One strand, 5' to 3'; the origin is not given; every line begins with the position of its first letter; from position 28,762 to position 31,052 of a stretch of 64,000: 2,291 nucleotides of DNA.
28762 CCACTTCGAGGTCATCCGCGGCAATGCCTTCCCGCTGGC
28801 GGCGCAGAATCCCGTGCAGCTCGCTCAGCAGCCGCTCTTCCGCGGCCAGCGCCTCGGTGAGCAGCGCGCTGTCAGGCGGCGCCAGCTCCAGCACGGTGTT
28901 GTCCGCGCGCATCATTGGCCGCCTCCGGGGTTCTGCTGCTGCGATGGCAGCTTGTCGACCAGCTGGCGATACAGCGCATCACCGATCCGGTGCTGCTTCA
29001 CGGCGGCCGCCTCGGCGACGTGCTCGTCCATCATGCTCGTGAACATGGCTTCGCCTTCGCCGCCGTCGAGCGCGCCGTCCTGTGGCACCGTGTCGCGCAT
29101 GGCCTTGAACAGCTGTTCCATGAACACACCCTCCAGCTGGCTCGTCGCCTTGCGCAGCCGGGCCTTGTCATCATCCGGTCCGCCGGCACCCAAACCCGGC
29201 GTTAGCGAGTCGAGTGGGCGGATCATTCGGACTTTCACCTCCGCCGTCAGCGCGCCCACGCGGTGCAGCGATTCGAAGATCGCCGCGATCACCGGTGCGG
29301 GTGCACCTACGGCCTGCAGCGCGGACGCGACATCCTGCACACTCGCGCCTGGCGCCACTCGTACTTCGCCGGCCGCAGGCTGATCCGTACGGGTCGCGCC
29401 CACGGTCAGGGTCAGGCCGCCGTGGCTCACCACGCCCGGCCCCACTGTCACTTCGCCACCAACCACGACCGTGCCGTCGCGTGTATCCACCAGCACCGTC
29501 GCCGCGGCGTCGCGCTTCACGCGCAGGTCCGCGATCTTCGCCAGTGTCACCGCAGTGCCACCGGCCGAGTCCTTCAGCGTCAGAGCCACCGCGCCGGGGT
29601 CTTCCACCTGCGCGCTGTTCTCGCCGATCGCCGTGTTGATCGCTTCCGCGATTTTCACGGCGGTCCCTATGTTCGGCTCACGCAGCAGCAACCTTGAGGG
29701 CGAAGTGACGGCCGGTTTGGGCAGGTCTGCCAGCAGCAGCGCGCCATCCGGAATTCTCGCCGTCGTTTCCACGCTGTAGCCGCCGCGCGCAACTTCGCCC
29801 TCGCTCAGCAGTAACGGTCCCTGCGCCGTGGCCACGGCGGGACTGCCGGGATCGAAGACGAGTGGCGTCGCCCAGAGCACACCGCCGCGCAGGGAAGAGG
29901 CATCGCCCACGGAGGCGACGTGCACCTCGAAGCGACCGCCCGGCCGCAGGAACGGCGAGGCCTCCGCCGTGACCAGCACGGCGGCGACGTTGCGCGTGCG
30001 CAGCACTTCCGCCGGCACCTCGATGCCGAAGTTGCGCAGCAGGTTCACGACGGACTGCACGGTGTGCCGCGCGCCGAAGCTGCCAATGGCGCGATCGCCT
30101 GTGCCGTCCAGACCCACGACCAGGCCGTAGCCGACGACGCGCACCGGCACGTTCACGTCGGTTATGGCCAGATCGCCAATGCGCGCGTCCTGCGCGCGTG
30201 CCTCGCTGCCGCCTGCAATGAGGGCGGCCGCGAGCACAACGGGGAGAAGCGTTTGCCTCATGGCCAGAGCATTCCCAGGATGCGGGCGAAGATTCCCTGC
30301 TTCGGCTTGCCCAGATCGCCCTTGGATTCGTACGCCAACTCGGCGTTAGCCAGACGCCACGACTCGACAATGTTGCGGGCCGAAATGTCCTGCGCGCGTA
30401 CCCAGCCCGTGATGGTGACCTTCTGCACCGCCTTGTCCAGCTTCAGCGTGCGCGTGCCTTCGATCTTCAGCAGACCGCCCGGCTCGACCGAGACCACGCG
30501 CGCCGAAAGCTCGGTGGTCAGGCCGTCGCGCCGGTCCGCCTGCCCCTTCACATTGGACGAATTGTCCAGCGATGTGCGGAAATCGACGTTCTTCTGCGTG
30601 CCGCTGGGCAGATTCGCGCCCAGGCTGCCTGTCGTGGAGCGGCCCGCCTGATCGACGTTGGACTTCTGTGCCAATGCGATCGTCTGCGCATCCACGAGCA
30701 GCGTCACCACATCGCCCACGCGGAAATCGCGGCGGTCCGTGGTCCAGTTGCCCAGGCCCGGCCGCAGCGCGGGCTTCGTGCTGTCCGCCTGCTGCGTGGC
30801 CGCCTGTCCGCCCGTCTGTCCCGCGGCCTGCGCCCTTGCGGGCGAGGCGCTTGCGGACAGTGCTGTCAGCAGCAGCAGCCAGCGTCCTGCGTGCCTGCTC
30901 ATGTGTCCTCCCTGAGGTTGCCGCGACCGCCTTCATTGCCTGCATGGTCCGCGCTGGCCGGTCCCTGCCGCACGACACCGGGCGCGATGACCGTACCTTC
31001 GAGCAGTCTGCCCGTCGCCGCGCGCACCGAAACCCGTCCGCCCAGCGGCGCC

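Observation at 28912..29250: P-ring protein FlgI continues without a stop into a FlgJ-type rod-binding domain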

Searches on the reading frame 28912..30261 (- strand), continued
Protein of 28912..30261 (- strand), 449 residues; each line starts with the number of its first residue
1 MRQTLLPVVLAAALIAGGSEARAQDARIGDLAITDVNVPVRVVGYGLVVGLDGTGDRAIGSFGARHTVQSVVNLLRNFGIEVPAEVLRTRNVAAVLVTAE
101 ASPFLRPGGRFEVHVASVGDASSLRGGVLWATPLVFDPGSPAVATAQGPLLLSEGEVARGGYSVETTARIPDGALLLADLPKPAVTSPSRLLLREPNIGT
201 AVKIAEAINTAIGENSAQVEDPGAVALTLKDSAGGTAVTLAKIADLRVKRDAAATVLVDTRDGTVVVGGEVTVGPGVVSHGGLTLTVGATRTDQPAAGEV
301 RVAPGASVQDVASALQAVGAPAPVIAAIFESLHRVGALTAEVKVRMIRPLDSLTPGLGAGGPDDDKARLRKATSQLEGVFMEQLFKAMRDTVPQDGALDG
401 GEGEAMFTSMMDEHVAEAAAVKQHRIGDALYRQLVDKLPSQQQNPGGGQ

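Call 32: search_protein_representatives(protein=window:28912-30261:-)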
Query: 449 residues. Proteins with E-value up to 0.001 (for the whole library): 5153; up to 1e-10: 2004; up to 1e-30: 309. The best 150 are listed.
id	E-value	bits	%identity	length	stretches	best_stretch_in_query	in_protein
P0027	2.9e-125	435.2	65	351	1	1-345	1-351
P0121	8.6e-101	354.6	59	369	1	7-345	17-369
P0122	3.3e-96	339.5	53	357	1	8-345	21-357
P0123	4.3e-94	332.5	59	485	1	10-345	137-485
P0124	3.3e-85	303.2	54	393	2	7-311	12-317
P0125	1.5e-80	288.0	51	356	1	6-345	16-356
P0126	8.1e-80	285.5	51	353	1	18-345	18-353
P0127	2.0e-79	284.2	51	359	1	10-345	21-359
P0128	4.3e-79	283.1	50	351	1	3-345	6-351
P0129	1.9e-76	274.4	52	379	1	18-345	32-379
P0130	1.9e-75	271.1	52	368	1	8-345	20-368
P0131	3.2e-75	270.4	52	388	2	8-304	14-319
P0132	7.7e-75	269.1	58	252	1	15-249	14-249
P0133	1.5e-74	268.2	49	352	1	10-345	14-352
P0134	6.1e-71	256.3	49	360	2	11-298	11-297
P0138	9.9e-63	229.2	51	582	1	13-306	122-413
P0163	3.7e-44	168.0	38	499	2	20-289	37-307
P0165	4.4e-44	167.8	40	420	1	24-332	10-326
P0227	2.8e-38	148.7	40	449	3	4-212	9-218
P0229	4.6e-38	148.0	38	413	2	6-300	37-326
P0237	1.1e-37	146.8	36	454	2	9-305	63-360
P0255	9.6e-37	143.6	38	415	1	23-320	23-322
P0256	9.6e-37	143.6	38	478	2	8-306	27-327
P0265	3.5e-36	141.8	39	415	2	20-321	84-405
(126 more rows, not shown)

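Call 33: search_protein_families(library=pfam, proteins=[P0227, P0163, P0256, P0237, P0138, P0123, P0165, P0229, P0255, P0265], max_evalue=0.001)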
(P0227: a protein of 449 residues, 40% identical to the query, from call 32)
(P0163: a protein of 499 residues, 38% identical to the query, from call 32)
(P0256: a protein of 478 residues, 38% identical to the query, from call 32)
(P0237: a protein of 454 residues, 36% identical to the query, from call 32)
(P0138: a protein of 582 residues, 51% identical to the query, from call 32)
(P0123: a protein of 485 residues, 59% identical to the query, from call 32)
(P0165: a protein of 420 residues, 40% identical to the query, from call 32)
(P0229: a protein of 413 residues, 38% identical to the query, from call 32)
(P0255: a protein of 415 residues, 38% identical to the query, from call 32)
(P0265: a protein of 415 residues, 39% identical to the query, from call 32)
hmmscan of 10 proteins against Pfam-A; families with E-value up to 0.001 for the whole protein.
P0227 (449 aa): 1 family
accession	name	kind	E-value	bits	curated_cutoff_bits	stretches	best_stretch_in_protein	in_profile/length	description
PF02119.21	FlgI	-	2.7e-132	441.3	25.3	2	32-221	1-191/343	Flagellar P-ring protein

P0163 (499 aa): 1 family
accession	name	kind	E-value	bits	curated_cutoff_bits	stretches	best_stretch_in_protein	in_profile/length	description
PF02119.21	FlgI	-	2.4e-135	451.3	25.3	2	44-336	1-295/343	Flagellar P-ring protein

P0256 (478 aa): 1 family
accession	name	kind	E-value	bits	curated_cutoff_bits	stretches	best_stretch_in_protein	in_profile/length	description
PF02119.21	FlgI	-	2.3e-130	435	25.3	2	44-323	1-280/343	Flagellar P-ring protein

P0237 (454 aa): 1 family
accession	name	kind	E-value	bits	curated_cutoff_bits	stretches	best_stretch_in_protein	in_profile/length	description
PF02119.21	FlgI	-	2.8e-111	372.2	25.3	1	81-453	1-343/343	Flagellar P-ring protein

P0138 (582 aa): 1 family
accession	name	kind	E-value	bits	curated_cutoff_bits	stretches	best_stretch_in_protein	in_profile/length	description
PF02119.21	FlgI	-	9.6e-54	183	25.3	2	136-293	1-157/343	Flagellar P-ring protein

P0123 (485 aa): 1 family
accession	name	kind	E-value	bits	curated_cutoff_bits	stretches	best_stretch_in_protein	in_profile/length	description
PF02119.21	FlgI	-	4.2e-85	286.1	25.3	1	152-484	1-343/343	Flagellar P-ring protein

P0165 (420 aa): 1 family
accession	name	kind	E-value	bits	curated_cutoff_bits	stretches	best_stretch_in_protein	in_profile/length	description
PF02119.21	FlgI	-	2.5e-124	415.1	25.3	1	13-322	1-311/343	Flagellar P-ring protein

P0229 (413 aa): 1 family
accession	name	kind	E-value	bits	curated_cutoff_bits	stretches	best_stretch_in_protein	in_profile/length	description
PF02119.21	FlgI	-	4.2e-119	397.9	25.3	1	55-412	1-343/343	Flagellar P-ring protein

P0255 (415 aa): 1 family
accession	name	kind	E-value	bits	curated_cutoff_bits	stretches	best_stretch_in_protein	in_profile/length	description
PF02119.21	FlgI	-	1.4e-118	396.2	25.3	1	27-302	1-277/343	Flagellar P-ring protein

P0265 (415 aa): 1 family
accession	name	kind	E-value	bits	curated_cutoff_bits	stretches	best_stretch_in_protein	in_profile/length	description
PF02119.21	FlgI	-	2.4e-58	198.2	25.3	1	91-376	1-273/343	Flagellar P-ring protein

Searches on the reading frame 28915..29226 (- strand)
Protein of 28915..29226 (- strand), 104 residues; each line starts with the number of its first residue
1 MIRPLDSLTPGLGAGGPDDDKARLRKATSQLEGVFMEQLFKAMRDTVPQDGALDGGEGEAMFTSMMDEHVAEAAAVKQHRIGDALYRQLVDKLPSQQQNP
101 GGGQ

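Call 4: search_protein_families(library=ncbifam, proteins=[window:28915-29226:-], max_evalue=0.01)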
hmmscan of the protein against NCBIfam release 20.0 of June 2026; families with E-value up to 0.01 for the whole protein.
window:28915-29226:- (104 aa): 6 families
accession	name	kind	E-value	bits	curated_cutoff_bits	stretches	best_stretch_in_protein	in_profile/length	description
NF009354.0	PRK12709.1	equivalog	5e-12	45.9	456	1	21-93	33-104/323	flagellar rod assembly protein/muramidase FlgJ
TIGR02541.1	flagell_FlgJ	equivalog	2e-11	44.3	193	1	18-98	17-97/294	flagellar assembly peptidoglycan hydrolase FlgJ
NF009357.0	PRK12712.1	equivalog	4.9e-10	39.3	606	1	19-91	34-105/344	flagellar rod assembly protein/muramidase FlgJ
NF009358.0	PRK12713.1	equivalog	9.7e-08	31.8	595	1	18-95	33-109/339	flagellar rod assembly protein/muramidase FlgJ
NF009431.0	PRK12790.1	equivalog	0.00031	20.6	110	1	20-90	36-107/115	flagellar assembly peptidoglycan hydrolase FlgJ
NF009355.0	PRK12710.1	equivalog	0.0028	16.9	358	1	20-89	25-97/291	flagellar rod assembly protein/muramidase FlgJ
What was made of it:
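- On Dual-domain FlgJ (TIGR02541 equivalog): call 4: 44.3 bits against 193; only profile positions 17-97 of 294 match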

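Call 26: find_encoding_contigs(protein=window:28915-29226:-, flank=3000, max_places=6)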
Protein window:28915-29226:- (104 aa): 1 contig read that carries it; 1 place shown.
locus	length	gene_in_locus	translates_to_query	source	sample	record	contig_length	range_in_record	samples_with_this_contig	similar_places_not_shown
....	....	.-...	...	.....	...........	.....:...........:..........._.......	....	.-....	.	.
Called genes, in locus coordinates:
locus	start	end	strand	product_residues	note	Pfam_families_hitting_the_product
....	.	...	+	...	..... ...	?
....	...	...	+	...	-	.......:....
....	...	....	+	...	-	?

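Call 65: search_solved_structures(query=window:28915-29226:-, max_evalue=0.1)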
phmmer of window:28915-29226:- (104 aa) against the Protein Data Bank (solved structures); distinct sequences matched with E-value up to 0.1: 0.

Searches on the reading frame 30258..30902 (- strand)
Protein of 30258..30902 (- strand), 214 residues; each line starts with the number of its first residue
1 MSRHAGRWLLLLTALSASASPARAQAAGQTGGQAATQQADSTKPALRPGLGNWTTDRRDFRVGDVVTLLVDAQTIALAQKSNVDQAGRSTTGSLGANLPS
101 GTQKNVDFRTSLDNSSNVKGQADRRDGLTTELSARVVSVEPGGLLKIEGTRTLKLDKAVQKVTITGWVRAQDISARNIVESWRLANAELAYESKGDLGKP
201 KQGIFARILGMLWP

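Call 3: search_protein_families(library=pfam, proteins=[window:30258-30902:-], max_evalue=0.01)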
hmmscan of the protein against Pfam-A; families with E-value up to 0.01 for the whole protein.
window:30258-30902:- (214 aa): 1 family
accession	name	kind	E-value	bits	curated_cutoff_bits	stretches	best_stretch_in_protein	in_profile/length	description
PF02107.21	FlgH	-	3.7e-32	111.8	27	1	53-214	17-172/172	Flagellar L-ring protein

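Call 31: find_encoding_contigs(protein=window:30258-30902:-, flank=4000, max_places=8)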
Protein window:30258-30902:- (214 aa): no gene with exactly this product is on record in the collection.
